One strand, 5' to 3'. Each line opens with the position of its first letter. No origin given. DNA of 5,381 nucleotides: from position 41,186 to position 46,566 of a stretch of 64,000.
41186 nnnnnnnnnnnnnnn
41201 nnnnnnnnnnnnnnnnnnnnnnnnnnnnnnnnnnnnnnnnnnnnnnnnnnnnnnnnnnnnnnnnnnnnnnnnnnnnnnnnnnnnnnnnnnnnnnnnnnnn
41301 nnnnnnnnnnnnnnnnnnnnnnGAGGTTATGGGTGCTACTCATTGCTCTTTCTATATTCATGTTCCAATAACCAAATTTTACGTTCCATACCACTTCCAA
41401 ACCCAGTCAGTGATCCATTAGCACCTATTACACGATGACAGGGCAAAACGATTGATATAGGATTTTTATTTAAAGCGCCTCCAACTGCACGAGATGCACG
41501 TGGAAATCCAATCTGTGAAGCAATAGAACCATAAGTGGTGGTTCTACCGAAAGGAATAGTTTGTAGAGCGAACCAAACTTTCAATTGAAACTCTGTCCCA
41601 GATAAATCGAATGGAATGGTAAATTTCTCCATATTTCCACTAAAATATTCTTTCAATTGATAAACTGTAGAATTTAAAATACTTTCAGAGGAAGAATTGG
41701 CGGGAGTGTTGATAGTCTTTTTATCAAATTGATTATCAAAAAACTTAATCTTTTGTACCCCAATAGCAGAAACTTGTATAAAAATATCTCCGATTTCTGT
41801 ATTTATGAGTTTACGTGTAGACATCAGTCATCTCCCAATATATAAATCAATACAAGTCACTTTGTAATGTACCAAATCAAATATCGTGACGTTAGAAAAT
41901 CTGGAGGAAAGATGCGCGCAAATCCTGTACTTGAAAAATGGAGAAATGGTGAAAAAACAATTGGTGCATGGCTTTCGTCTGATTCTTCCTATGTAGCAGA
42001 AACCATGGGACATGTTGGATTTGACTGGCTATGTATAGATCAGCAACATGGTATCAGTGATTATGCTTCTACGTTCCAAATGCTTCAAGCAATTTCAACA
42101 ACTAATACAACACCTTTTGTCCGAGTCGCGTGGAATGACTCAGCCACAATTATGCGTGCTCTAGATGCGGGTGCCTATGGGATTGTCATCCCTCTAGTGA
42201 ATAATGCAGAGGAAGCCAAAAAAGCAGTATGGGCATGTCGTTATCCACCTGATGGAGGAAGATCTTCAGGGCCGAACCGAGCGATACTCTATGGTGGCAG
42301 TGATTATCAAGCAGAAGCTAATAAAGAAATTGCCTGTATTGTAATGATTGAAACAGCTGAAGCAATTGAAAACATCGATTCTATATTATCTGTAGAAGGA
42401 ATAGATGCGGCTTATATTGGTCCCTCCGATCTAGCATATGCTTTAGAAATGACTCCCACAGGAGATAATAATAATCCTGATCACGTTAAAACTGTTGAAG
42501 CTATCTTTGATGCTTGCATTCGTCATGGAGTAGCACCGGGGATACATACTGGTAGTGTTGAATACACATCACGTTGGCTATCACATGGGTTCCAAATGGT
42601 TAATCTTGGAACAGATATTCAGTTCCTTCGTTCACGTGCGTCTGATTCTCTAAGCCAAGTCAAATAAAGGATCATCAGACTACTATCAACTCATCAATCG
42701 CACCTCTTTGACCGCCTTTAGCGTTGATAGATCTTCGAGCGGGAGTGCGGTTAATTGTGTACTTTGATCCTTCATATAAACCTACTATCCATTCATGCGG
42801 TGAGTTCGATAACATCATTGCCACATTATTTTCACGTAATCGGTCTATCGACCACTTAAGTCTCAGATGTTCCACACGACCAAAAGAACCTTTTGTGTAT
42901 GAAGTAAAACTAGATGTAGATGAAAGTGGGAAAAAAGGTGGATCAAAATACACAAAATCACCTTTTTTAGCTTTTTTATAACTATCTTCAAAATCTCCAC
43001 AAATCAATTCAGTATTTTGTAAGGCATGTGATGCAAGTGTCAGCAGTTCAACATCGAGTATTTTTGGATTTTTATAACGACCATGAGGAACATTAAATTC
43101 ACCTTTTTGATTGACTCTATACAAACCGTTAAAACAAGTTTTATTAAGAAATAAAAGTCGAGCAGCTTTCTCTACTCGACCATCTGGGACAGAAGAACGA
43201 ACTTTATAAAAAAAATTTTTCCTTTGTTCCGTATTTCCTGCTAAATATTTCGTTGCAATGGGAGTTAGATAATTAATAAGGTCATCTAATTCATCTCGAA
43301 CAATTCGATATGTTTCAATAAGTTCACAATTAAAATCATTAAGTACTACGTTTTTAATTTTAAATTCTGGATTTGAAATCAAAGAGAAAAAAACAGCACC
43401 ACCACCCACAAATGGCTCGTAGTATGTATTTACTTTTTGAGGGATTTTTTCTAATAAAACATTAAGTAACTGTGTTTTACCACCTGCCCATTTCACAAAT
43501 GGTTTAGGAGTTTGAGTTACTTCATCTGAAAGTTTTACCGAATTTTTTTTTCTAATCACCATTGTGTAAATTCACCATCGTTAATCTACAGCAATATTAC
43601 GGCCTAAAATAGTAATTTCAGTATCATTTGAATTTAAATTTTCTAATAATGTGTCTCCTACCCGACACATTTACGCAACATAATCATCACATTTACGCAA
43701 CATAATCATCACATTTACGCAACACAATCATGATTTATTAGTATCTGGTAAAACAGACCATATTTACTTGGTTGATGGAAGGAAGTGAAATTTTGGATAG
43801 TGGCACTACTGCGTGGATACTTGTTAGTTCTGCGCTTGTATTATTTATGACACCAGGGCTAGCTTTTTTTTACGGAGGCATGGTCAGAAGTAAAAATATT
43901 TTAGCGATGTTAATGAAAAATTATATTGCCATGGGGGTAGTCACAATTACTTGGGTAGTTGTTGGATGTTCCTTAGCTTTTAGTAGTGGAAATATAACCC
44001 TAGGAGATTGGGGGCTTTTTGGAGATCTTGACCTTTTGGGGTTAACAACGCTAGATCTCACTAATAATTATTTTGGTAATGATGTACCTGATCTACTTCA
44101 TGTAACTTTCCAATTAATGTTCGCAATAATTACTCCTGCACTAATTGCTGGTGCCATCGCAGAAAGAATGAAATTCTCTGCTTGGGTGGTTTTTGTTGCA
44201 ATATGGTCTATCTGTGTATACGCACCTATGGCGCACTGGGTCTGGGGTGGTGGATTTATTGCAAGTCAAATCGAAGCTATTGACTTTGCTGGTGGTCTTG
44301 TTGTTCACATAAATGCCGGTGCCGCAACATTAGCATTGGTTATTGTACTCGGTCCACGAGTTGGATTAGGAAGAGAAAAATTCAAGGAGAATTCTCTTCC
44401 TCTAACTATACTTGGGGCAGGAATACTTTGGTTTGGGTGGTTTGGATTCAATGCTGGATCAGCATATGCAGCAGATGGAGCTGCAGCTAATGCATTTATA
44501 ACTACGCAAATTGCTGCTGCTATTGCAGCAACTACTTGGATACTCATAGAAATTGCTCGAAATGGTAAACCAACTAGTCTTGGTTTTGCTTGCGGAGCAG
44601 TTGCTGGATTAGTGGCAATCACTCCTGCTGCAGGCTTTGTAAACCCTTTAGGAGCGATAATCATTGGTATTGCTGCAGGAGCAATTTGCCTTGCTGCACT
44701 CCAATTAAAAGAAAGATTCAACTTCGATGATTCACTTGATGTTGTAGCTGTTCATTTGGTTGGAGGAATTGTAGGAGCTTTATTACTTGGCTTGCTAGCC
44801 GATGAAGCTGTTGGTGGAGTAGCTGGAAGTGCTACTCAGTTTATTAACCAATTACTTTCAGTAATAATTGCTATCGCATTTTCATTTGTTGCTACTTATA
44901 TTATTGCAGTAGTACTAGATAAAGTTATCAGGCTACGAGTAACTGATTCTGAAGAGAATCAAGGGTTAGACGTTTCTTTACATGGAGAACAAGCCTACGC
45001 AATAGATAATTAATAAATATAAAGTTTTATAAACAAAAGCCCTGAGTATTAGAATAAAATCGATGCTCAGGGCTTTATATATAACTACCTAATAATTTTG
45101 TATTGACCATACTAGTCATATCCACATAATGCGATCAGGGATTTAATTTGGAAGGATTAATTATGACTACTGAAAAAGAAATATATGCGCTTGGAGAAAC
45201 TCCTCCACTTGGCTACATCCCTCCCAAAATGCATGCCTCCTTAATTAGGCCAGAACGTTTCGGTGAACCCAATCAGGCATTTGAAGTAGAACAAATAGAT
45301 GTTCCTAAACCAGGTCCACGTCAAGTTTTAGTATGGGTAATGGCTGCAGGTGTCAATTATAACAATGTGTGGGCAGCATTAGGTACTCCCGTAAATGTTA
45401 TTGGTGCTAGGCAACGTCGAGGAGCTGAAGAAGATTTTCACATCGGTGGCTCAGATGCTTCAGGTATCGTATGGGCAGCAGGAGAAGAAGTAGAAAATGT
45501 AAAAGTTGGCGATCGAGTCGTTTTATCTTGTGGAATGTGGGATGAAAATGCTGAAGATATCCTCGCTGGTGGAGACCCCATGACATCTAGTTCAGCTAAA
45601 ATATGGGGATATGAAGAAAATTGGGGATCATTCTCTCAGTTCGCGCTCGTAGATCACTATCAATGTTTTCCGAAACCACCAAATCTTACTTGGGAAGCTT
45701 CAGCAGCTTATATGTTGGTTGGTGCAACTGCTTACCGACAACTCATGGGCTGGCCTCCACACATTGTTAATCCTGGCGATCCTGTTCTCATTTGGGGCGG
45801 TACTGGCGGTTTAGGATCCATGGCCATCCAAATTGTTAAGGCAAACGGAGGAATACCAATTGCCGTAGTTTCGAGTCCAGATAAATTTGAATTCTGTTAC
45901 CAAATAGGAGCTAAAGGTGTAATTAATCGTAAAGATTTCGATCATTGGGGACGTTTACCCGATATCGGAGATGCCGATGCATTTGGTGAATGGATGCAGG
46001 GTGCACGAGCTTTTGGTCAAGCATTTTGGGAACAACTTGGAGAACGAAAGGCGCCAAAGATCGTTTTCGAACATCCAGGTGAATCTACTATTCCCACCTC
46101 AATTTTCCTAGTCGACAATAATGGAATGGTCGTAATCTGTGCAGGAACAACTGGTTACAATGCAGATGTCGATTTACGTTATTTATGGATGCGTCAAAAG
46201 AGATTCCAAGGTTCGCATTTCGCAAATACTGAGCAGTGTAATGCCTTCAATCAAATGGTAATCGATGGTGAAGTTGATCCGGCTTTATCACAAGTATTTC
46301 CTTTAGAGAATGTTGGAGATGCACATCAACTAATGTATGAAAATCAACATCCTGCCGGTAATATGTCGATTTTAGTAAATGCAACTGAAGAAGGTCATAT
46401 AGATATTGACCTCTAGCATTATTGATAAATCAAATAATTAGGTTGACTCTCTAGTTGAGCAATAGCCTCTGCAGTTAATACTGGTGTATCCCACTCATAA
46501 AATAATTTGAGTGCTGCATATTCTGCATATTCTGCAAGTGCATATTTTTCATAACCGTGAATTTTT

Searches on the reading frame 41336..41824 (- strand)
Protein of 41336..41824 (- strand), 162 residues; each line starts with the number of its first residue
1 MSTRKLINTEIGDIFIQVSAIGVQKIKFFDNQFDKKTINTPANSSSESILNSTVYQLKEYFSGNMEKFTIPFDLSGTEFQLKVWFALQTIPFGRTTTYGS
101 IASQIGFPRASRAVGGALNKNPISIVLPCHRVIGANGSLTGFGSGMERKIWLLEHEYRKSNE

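Call 32: search_protein_families(library=pfam, proteins=[window:41336-41824:-], max_evalue=0.0001)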
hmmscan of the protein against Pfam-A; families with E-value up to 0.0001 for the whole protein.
window:41336-41824:- (162 aa): 2 families
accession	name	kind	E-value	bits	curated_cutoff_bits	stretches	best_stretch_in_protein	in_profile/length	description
PF01035.26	DNA_binding_1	-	2.3e-34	117.5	27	1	78-156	1-79/81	6-O-methylguanine DNA methyltransferase, DNA binding domain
PF02870.21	Methyltransf_1N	-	1.7e-05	25.7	21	1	5-74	4-71/71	6-O-methylguanine DNA methyltransferase, ribonuclease-like domain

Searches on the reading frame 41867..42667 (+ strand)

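Call 32: search_protein_families(library=pfam, proteins=[window:41867-42667:+], max_evalue=0.0001)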
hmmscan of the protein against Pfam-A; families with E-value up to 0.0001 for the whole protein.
window:41867-42667:+ (266 aa): 1 family
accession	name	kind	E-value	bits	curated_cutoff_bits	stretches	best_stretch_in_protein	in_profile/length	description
PF03328.21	HpcH_HpaI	-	1.6e-36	126.1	25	1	32-254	2-218/221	HpcH/HpaI aldolase/citrate lyase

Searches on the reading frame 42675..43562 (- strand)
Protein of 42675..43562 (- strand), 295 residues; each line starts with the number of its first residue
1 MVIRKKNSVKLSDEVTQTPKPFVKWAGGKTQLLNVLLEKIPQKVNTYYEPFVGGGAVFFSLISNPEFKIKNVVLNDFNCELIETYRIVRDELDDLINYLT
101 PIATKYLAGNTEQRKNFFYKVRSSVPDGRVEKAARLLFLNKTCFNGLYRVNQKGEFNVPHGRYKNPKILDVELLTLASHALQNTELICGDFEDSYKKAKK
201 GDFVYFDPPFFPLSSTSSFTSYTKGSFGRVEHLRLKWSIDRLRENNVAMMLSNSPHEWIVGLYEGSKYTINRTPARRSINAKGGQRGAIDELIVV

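Call 32: search_protein_families(library=pfam, proteins=[window:42675-43562:-], max_evalue=0.0001)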
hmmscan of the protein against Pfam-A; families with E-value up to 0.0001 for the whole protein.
window:42675-43562:- (295 aa): 1 family
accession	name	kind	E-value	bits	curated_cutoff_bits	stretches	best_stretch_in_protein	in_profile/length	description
PF02086.21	MethyltransfD12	-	3.4e-57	194.5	22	1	25-269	1-243/253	D12 class N6 adenine-specific DNA methyltransferase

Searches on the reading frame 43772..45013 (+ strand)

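Call 32: search_protein_families(library=pfam, proteins=[window:43772-45013:+], max_evalue=0.0001)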
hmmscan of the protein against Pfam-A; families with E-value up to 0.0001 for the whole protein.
window:43772-45013:+ (413 aa): 1 family
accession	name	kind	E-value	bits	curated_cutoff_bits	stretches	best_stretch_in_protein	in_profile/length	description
PF00909.26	Ammonium_transp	-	1.4e-118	396.5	23.2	1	14-409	1-399/399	Ammonium Transporter Family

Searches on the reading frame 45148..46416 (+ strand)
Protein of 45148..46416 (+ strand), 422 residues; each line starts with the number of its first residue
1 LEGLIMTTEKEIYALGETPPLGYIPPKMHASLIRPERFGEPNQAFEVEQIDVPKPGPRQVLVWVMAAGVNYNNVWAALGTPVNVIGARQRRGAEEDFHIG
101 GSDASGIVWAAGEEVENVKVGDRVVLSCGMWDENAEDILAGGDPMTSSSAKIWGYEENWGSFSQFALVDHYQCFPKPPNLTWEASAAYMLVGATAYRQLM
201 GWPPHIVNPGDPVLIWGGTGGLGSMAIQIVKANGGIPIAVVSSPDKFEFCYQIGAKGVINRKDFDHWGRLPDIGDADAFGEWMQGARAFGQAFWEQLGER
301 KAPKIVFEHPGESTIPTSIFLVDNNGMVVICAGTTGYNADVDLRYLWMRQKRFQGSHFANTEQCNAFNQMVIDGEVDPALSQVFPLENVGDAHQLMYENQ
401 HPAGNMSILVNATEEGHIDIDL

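Call 32: search_protein_families(library=pfam, proteins=[window:45148-46416:+], max_evalue=0.0001)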
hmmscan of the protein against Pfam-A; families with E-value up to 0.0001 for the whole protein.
window:45148-46416:+ (422 aa): 3 families
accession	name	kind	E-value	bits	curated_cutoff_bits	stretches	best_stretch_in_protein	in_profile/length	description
PF00107.32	ADH_zinc_N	-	3.9e-16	59.6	31.8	1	221-368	1-124/129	Zinc-binding dehydrogenase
PF08240.17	ADH_N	-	1.8e-13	51.1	23.5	1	56-177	1-103/104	Alcohol dehydrogenase GroES-like domain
PF13602.12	ADH_zinc_N_2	-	5.2e-05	24.6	27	1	306-401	27-128/134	Zinc-binding dehydrogenase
